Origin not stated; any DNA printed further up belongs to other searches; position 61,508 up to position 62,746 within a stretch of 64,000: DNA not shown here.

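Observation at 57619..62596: dTDP-3-acetamido-3,6-dideoxyhexose (Fuc3NAc/Qui3NAc-type) genes fused to an ArnC/ArnT-like delivery pair: a possible new periplasmic envelope-decoration pathway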

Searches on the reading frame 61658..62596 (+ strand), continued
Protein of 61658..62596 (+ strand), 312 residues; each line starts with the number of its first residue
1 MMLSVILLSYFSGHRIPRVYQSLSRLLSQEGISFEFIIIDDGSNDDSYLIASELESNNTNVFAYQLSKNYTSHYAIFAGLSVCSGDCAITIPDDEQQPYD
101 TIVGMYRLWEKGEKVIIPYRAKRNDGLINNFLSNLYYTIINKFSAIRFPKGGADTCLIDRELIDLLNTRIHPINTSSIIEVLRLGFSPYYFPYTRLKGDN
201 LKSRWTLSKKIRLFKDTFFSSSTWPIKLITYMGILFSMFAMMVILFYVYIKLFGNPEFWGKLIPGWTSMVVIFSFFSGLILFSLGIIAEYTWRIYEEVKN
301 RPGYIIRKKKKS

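Call 81: search_protein_families(library=pfam, proteins=[L079:10956-12167:+, L080:11081-12457:+, L080:12650-13939:+, L081:8100-9587:+, L081:9562-11010:+, L079:9606-10007:+, L080:9606-10007:+], max_evalue=0.1)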
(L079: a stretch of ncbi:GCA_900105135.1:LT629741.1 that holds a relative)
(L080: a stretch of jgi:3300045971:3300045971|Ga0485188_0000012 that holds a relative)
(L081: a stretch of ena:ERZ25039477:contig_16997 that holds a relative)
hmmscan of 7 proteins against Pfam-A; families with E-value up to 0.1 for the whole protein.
L079:10956-12167:+ (403 aa): 1 family
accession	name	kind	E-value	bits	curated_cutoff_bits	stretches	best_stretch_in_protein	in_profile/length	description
PF09594.16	GT87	-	0.0021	18.3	25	1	89-251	29-196/237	Glycosyltransferase family 87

L080:11081-12457:+ (458 aa): 1 family
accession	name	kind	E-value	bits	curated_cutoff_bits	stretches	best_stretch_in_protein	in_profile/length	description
PF13231.12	PMT_2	-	0.007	17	26.1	1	113-248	24-158/160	Dolichyl-phosphate-mannose-protein mannosyltransferase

L080:12650-13939:+ (429 aa): 0 families

L081:8100-9587:+ (495 aa): 3 families
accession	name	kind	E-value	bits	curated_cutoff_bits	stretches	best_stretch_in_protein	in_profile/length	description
PF13231.12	PMT_2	-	2.2e-06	28.4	26.1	1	63-222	2-154/160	Dolichyl-phosphate-mannose-protein mannosyltransferase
PF19529.4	DUF6057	-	8.8e-05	22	29.8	1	93-263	79-238/569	Family of unknown function (DUF6057)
PF21037.2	CCDC138_cc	-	0.096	13.2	27.1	0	330-357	6-33/59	Coiled-coil-domain-containing protein 138, coiled-coil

L081:9562-11010:+ (482 aa): 2 families
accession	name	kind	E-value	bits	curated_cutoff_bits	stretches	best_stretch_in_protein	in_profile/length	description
PF13231.12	PMT_2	-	2.8e-05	24.8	26.1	1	81-234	6-153/160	Dolichyl-phosphate-mannose-protein mannosyltransferase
PF13398.12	Peptidase_M50B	-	0.0086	16.2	26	1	158-245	79-164/201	Peptidase M50B-like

L079:9606-10007:+ (133 aa): 1 family
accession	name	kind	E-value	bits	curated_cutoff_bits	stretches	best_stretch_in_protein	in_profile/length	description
PF04138.20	GtrA_DPMS_TM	-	1.7e-12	48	26.1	1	16-124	2-113/117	GtrA/DPMS, transmembrane domain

L080:9606-10007:+ (133 aa): 2 families
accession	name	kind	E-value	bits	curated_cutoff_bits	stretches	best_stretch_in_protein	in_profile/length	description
PF04138.20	GtrA_DPMS_TM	-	1.2e-13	51.7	26.1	1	16-123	2-112/117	GtrA/DPMS, transmembrane domain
PF06496.16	DUF1097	-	0.046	14.4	24.6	1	63-127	31-95/142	Protein of unknown function (DUF1097)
